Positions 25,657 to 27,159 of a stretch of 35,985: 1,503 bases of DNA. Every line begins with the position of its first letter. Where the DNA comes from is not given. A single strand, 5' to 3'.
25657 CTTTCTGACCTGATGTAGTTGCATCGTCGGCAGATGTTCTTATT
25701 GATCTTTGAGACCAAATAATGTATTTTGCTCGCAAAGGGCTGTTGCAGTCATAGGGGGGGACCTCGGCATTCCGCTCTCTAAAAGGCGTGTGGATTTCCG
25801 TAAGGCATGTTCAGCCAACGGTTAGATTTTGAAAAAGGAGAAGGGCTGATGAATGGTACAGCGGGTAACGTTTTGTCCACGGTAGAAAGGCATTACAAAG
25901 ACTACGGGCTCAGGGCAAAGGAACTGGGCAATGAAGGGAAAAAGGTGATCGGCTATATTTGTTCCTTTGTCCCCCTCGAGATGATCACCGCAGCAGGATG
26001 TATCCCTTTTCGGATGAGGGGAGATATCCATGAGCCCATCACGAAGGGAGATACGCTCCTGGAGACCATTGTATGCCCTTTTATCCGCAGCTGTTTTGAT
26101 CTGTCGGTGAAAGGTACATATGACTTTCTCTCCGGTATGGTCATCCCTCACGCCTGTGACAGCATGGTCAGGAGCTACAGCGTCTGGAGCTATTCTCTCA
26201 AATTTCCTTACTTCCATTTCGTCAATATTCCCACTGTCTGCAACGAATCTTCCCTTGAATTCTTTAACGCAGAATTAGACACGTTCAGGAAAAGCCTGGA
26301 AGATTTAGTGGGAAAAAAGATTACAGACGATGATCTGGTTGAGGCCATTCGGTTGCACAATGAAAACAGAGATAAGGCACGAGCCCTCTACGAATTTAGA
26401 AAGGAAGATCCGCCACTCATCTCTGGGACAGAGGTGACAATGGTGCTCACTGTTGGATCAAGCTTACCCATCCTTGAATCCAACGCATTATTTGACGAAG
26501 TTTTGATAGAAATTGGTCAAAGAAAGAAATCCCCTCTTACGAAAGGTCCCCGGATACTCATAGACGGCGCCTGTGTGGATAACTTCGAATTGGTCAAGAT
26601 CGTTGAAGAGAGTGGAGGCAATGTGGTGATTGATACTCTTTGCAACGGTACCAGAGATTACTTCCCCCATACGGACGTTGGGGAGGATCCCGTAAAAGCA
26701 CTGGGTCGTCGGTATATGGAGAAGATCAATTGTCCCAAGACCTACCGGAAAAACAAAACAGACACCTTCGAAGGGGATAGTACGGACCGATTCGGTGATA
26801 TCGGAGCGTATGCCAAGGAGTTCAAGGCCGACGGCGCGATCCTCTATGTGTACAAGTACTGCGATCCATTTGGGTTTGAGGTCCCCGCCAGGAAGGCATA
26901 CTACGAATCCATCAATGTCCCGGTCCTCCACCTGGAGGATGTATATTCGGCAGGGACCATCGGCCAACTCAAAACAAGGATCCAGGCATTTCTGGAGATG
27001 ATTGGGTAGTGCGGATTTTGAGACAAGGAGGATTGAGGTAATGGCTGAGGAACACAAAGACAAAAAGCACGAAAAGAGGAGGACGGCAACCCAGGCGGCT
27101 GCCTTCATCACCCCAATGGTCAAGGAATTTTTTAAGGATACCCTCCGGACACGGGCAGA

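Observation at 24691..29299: Orphan BCR/HAD-family ATP-driven radical enzyme module flanked by two different ATPases, with no cognate pathway genes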

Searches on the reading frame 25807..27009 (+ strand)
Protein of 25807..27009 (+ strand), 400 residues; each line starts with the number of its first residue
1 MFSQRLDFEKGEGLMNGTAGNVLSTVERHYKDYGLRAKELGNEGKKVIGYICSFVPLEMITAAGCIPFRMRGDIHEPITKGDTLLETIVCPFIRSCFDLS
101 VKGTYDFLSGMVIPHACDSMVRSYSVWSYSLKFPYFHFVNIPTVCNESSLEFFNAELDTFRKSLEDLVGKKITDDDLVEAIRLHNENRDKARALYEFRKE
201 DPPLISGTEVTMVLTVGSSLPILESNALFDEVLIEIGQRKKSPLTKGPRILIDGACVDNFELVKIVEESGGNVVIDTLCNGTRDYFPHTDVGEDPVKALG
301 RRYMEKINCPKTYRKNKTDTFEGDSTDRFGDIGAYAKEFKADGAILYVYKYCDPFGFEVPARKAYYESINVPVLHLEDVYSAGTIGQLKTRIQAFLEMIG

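Call 4: search_protein_families(library=pfam, proteins=[window:25807-27009:+])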
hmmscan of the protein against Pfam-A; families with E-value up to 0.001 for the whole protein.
window:25807-27009:+ (400 aa): 1 family
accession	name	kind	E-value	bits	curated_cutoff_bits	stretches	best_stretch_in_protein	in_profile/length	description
PF06050.19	HGD-D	-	7.9e-80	269.4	28.4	1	52-399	1-342/342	2-hydroxyglutaryl-CoA dehydratase, D-component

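Call 5: search_protein_families(library=ncbifam, proteins=[window:25807-27009:+], max_evalue=0.00001)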
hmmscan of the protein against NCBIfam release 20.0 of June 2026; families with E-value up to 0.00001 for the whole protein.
window:25807-27009:+ (400 aa): 4 families
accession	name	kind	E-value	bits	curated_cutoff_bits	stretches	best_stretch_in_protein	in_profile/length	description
NF040772.1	double_cubane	equivalog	3.5e-65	220.5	350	1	30-399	5-372/372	double-cubane-cluster-containing anaerobic reductase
TIGR03190.1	benz_CoA_bzdN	equivalog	4.1e-49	167.3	453.8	1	42-399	24-371/377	benzoyl-CoA reductase, bzd-type, subunit N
NF052456.1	HyiscapDhHadC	equivalog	2.3e-43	148.6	700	1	42-399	25-372/372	(R)-2-hydroxyisocaproyl-CoA dehydratase subunit beta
TIGR02263.1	benz_CoA_red_C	equivalog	3.4e-41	141.5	421.15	1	39-393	24-374/380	benzoyl-CoA reductase subunit C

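Call 9: find_homologous_proteins(query=window:25807-27009:+, max_evalue=1e-10)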
Query window:25807-27009:+ (400 aa): 2357 proteins with E <= 1e-10 among 6376 candidates; the best 120 are listed.
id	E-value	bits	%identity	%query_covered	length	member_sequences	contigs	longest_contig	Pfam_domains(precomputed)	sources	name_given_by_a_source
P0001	1.9e-262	888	97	100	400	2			PF06050.20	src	-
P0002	3.4e-222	756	83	98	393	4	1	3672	PF06050.20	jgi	jgi:benzoyl-CoA reductase subunit C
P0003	2.6e-220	749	83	97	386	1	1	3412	PF06050.20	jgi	jgi:benzoyl-CoA reductase subunit C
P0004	3.5e-218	742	82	97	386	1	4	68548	PF06050.20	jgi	jgi:benzoyl-CoA reductase/2-hydroxyglutaryl-CoA dehydratase subunit BcrC/BadD/HgdB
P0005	8.8e-218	741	83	97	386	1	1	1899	PF06050.20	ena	-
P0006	7.3e-215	731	80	97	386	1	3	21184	PF06050.20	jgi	jgi:benzoyl-CoA reductase subunit C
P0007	1.6e-214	730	81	97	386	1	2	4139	PF06050.20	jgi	jgi:benzoyl-CoA reductase/2-hydroxyglutaryl-CoA dehydratase subunit BcrC/BadD/HgdB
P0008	2.3e-214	730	79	97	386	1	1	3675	PF06050.20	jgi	jgi:benzoyl-CoA reductase subunit C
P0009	2.8e-214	730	80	96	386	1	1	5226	PF06050.20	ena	-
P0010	3.1e-214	729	80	97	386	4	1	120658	PF06050.20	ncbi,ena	-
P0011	6.2e-214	728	81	96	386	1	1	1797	PF06050.20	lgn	-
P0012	2.3e-213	727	80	97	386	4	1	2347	PF06050.20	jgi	jgi:benzoyl-CoA reductase subunit C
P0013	3.6e-213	726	79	97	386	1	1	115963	PF06050.20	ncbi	-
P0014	4.4e-213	726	80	97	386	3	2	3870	PF06050.20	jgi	-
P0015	4.7e-213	726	80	96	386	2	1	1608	PF06050.20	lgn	-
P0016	4.8e-213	726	80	97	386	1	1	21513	PF06050.20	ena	-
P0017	7.1e-213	725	79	98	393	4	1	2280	PF06050.20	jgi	jgi:benzoyl-CoA reductase/2-hydroxyglutaryl-CoA dehydratase subunit BcrC/BadD/HgdB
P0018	1.3e-212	724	79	96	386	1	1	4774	PF06050.20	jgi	jgi:benzoyl-CoA reductase subunit C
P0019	1.4e-212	724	81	97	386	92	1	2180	PF06050.20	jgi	-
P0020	2.0e-212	723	80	97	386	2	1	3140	PF06050.20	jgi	jgi:bcr-type benzoyl-CoA reductase subunit C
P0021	3.9e-212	723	79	97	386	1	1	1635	PF06050.20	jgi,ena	-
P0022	4.1e-212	722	79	97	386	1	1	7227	PF06050.20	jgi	jgi:benzoyl-CoA reductase subunit C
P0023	4.7e-212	722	79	97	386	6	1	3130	PF06050.20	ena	-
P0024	6.2e-212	722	79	97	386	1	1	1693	PF06050.20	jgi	-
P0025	8.0e-212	721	78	97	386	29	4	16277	PF06050.20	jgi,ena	-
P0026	1.0e-211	721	79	97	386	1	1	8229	PF06050.20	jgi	jgi:bcr-type benzoyl-CoA reductase subunit C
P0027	1.7e-211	720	78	97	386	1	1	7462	PF06050.20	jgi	jgi:bcr-type benzoyl-CoA reductase subunit C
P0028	1.9e-211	720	79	97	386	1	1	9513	PF06050.20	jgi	jgi:bcr-type benzoyl-CoA reductase subunit C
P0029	2.1e-211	720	78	97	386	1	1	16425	PF06050.20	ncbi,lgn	-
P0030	2.4e-211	720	79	97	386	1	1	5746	PF06050.20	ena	-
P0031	2.6e-211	720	79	97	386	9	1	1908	PF06050.20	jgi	jgi:bcr-type benzoyl-CoA reductase subunit C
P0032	2.9e-211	720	78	97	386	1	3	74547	PF06050.20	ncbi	-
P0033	3.6e-211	719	80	97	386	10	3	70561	PF06050.20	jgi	jgi:bcr-type benzoyl-CoA reductase subunit C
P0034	4.3e-211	719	78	97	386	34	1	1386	PF06050.20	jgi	jgi:bzd-type benzoyl-CoA reductase N subunit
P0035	4.5e-211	719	79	97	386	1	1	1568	PF06050.20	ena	-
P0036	4.6e-211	719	78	97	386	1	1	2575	PF06050.20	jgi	jgi:benzoyl-CoA reductase/2-hydroxyglutaryl-CoA dehydratase subunit BcrC/BadD/HgdB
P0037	7.5e-211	718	78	97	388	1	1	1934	PF06050.20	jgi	jgi:benzoyl-CoA reductase subunit C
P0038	1.4e-210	717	81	95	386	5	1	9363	PF06050.20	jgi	jgi:bcr-type benzoyl-CoA reductase subunit C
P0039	1.7e-210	717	78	98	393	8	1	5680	PF06050.20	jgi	jgi:benzoyl-CoA reductase subunit C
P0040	3.2e-210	716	79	97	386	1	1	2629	PF06050.20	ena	-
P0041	3.3e-210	716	78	97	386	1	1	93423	PF06050.20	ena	-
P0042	3.4e-210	716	79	97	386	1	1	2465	PF06050.20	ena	-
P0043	4.6e-210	716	78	97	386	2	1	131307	PF06050.20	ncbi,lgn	ncbi:MAG: 2-hydroxyacyl-CoA dehydratase subunit D [Thermodesulfobacteriota bacterium]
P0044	4.9e-210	716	80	95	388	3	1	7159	PF06050.20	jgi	jgi:benzoyl-CoA reductase subunit C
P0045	5.4e-210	715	77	97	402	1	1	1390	PF06050.20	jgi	-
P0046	6.1e-210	715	80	97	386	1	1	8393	PF06050.20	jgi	-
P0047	6.3e-210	715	78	97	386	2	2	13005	PF06050.20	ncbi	-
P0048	6.4e-210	715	78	96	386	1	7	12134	PF06050.20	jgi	jgi:benzoyl-CoA reductase subunit C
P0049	6.5e-210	715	78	97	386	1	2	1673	PF06050.20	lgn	-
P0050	6.7e-210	715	78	97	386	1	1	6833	PF06050.20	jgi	jgi:bcr-type benzoyl-CoA reductase subunit C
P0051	8.9e-210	715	79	97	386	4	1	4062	PF06050.20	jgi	-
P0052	1.0e-209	715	79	97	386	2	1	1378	PF06050.20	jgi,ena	-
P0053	1.2e-209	714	78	95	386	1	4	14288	PF06050.20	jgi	jgi:bzd-type benzoyl-CoA reductase N subunit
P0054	1.4e-209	714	79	97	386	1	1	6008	PF06050.20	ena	-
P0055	1.6e-209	714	80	97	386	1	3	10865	PF06050.20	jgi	jgi:bcr-type benzoyl-CoA reductase subunit C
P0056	1.6e-209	714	78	97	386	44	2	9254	PF06050.20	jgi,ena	-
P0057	1.6e-209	714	78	97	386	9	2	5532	PF06050.20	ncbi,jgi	jgi:bcr-type benzoyl-CoA reductase subunit C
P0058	1.8e-209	714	78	97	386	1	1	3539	PF06050.20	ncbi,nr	ncbi:MAG: 2-hydroxyacyl-CoA dehydratase family protein [Desulfobacterales bacterium]|nr:2-hydroxyacy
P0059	1.8e-209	714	78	96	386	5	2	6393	PF06050.20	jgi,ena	-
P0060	1.8e-209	714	78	97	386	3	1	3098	PF06050.20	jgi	-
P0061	1.9e-209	714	79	97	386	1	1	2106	PF06050.20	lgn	-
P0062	2.0e-209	714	77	97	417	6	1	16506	PF06050.20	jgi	jgi:benzoyl-CoA reductase subunit C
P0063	2.2e-209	713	79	97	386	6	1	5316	PF06050.20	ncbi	-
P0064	2.5e-209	713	78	97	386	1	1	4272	PF06050.20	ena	-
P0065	2.5e-209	713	78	97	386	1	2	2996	PF06050.20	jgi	-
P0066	2.8e-209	713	78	97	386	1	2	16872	PF06050.20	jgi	jgi:bcr-type benzoyl-CoA reductase subunit C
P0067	3.4e-209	713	77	97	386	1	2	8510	PF06050.20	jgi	jgi:benzoyl-CoA reductase subunit C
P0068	3.4e-209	713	78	97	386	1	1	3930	PF06050.20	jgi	jgi:benzoyl-CoA reductase subunit C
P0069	3.8e-209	713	78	97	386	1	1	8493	PF06050.20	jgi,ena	-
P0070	4.7e-209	712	79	97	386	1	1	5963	PF06050.20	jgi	-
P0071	4.9e-209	712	79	97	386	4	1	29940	PF06050.20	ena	-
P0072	5.1e-209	712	78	97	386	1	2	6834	PF06050.20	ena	-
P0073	5.2e-209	712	78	97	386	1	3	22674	PF06050.20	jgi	jgi:benzoyl-CoA reductase subunit C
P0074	5.6e-209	712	78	97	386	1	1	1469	PF06050.20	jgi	jgi:bcr-type benzoyl-CoA reductase subunit C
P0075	5.7e-209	712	78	97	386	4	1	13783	PF06050.20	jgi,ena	-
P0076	5.7e-209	712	79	95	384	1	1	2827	PF06050.20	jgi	jgi:benzoyl-CoA reductase subunit C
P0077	6.0e-209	712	78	97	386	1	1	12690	PF06050.20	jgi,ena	-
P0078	7.0e-209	712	78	97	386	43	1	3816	PF06050.20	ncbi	ncbi:MAG: 2-hydroxyacyl-CoA dehydratase family protein [Deltaproteobacteria bacterium]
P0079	7.4e-209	712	79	97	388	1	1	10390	PF06050.20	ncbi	-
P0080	7.6e-209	712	78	97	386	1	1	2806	PF06050.20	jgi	jgi:benzoyl-CoA reductase subunit C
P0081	7.6e-209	712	79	97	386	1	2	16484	PF06050.20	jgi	jgi:benzoyl-CoA reductase subunit C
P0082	9.0e-209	711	78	97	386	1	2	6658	PF06050.20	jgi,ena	-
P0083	9.6e-209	711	77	97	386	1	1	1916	PF06050.20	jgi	-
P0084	1.2e-208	711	78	97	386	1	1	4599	PF06050.20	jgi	jgi:benzoyl-CoA reductase subunit C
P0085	1.4e-208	711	78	97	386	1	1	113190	PF06050.20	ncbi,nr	ncbi:MAG: hypothetical protein A2156_00565 [Deltaproteobacteria bacterium RBG_16_48_10]|nr:MAG: hypo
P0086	1.5e-208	711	78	97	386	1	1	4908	PF06050.20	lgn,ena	-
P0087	1.6e-208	711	79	97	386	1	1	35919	PF06050.20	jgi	-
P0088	1.6e-208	711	79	97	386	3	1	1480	PF06050.20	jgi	jgi:benzoyl-CoA reductase/2-hydroxyglutaryl-CoA dehydratase subunit BcrC/BadD/HgdB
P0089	1.8e-208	710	78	97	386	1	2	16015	PF06050.20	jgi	-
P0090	1.8e-208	710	78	97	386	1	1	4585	PF06050.20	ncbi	-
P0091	2.1e-208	710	78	97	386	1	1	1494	PF06050.20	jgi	jgi:benzoyl-CoA reductase subunit C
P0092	2.1e-208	710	78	97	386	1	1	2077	PF06050.20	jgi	jgi:benzoyl-CoA reductase/2-hydroxyglutaryl-CoA dehydratase subunit BcrC/BadD/HgdB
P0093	2.1e-208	710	77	97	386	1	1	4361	PF06050.20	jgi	-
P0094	2.3e-208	710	78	97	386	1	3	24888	PF06050.20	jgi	jgi:benzoyl-CoA reductase subunit C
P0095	2.3e-208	710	78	97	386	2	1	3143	PF06050.20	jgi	jgi:benzoyl-CoA reductase subunit C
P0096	2.4e-208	710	78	97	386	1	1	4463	PF06050.20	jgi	jgi:bcr-type benzoyl-CoA reductase subunit C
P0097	2.7e-208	710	78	97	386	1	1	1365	PF06050.20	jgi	-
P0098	2.7e-208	710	78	97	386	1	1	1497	PF06050.20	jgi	jgi:benzoyl-CoA reductase subunit C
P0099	3.0e-208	710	78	97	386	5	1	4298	PF06050.20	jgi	-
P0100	3.8e-208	709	77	96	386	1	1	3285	PF06050.20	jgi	jgi:benzoyl-CoA reductase subunit C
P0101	4.4e-208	709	78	97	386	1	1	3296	PF06050.20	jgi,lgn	-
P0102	4.4e-208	709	77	97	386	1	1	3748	PF06050.20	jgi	jgi:benzoyl-CoA reductase/2-hydroxyglutaryl-CoA dehydratase subunit BcrC/BadD/HgdB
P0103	4.5e-208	709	78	97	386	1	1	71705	PF06050.20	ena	-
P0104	5.5e-208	709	78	97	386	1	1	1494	PF06050.20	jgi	-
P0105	6.1e-208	709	79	97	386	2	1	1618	PF06050.20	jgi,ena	-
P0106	6.2e-208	709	78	97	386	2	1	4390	PF06050.20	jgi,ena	-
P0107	6.3e-208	709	80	94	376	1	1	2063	PF06050.20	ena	-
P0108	6.6e-208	709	78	97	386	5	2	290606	PF06050.20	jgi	jgi:benzoyl-CoA reductase subunit C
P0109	7.1e-208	708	77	97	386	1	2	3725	PF06050.20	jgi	-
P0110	7.3e-208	708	78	97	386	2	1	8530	PF06050.20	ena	-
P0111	7.6e-208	708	77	97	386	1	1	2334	PF06050.20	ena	-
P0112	8.0e-208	708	78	97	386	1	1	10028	PF06050.20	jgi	-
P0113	8.0e-208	708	77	97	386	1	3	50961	PF06050.20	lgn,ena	-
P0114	8.4e-208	708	78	97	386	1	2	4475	PF06050.20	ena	-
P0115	9.4e-208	708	77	97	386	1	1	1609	PF06050.20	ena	-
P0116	1.1e-207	708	78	97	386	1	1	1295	PF06050.20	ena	-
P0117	1.2e-207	708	77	97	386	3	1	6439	PF06050.20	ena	-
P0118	1.2e-207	708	76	97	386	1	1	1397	PF06050.20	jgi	jgi:bcr-type benzoyl-CoA reductase subunit C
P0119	1.2e-207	708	78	97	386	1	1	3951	PF06050.20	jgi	jgi:benzoyl-CoA reductase subunit C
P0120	1.2e-207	708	77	97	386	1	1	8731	PF06050.20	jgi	jgi:benzoyl-CoA reductase subunit C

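Call 10: find_encoding_contigs(protein=P0043, flank=10000, max_places=2)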
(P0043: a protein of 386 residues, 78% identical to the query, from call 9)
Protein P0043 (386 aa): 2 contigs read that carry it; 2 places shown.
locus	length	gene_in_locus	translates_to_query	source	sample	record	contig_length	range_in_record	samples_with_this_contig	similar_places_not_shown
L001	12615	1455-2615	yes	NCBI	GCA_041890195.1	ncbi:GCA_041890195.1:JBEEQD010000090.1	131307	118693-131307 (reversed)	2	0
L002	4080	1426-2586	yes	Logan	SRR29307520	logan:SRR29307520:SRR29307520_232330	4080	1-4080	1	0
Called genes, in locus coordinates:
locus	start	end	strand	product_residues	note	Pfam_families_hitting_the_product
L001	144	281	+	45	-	-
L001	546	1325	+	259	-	PF01869:BcrAD_BadFG, PF02782:FGGY_C (weak)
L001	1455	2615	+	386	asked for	PF06050:HGD-D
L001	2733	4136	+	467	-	PF06050:HGD-D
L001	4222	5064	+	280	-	PF01869:BcrAD_BadFG, PF02782:FGGY_C (faint)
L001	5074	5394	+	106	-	-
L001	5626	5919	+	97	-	PF01909:NTP_transf_2, PF18765:Polbeta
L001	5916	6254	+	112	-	PF01934:HepT-like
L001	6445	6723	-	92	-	PF13391:HNH_2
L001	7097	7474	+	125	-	PF02085:Cytochrom_CIII, PF14522:Cytochrome_C7 (faint)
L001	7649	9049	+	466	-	PF05140:ResB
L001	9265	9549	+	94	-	PF00216:Bac_DNA_binding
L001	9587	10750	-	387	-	PF00850:Hist_deacetyl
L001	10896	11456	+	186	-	PF04542:Sigma70_r2, PF08281:Sigma70_r4_2, PF04545:Sigma70_r4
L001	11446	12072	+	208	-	-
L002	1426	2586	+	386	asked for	PF06050:HGD-D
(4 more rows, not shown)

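Call 11: find_encoding_contigs(protein=P0085, flank=10000, max_places=2)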
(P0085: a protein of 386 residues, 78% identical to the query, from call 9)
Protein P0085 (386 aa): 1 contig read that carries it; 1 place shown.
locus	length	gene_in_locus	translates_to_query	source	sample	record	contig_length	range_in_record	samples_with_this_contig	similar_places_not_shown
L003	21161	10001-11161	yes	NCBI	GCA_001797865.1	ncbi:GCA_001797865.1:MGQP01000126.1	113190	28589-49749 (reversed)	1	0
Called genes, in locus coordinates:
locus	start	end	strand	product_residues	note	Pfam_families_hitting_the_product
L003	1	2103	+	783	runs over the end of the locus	PF01315:Ald_Xan_dh_C, PF02738:MoCoBD_1, PF20256:MoCoBD_2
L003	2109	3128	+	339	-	PF00941:FAD_binding_5, PF03450:CO_deh_flav_C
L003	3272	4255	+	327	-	PF03401:TctC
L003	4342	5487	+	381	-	PF01546:Peptidase_M20, PF07687:M20_dimer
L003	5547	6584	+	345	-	PF03401:TctC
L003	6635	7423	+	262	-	PF01177:Asp_Glu_race (weak), PF17645:Amdase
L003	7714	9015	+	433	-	PF00501:AMP-binding, PF14535:AMP-binding_C_2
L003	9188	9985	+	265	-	PF01869:BcrAD_BadFG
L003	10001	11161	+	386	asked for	PF06050:HGD-D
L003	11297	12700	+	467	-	PF06050:HGD-D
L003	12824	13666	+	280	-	PF01869:BcrAD_BadFG, PF02782:FGGY_C (weak)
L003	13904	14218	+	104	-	PF02085:Cytochrom_CIII, PF14522:Cytochrome_C7 (faint)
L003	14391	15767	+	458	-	PF05140:ResB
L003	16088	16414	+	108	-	PF00216:Bac_DNA_binding, PF18291:HU-HIG (weak)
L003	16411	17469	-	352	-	PF00850:Hist_deacetyl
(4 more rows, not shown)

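Call 12: find_encoding_contigs(protein=P0108, flank=10000, max_places=2)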
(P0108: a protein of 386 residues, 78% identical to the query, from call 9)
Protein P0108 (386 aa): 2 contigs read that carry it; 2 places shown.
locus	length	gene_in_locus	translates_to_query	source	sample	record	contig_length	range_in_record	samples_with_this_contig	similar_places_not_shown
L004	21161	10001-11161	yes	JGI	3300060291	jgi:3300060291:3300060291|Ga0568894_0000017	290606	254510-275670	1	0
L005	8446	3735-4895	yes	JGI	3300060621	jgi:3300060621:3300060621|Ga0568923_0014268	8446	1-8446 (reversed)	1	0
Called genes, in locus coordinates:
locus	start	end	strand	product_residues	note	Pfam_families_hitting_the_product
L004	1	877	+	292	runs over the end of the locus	PF02653:BPD_transp_2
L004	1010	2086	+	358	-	PF02653:BPD_transp_2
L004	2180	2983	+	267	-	PF00005:ABC_tran, PF13304:AAA_21 (faint)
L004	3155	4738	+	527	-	PF00501:AMP-binding, PF13193:AMP-binding_C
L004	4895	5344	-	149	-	-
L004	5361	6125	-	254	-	-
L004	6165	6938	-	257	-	PF00106:adh_short, PF08659:KR, PF13561:adh_short_C2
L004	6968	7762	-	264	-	PF00106:adh_short, PF08659:KR, PF13561:adh_short_C2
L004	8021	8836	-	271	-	PF00561:Abhydrolase_1, PF12146:Hydrolase_4, PF12697:Abhydrolase_6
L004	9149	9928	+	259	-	PF01869:BcrAD_BadFG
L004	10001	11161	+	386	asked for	PF06050:HGD-D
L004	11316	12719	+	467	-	PF06050:HGD-D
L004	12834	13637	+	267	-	PF01869:BcrAD_BadFG, PF02782:FGGY_C (faint)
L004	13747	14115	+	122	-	PF02085:Cytochrom_CIII, PF14522:Cytochrome_C7 (faint)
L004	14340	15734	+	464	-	PF05140:ResB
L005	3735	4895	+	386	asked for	PF06050:HGD-D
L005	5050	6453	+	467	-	PF06050:HGD-D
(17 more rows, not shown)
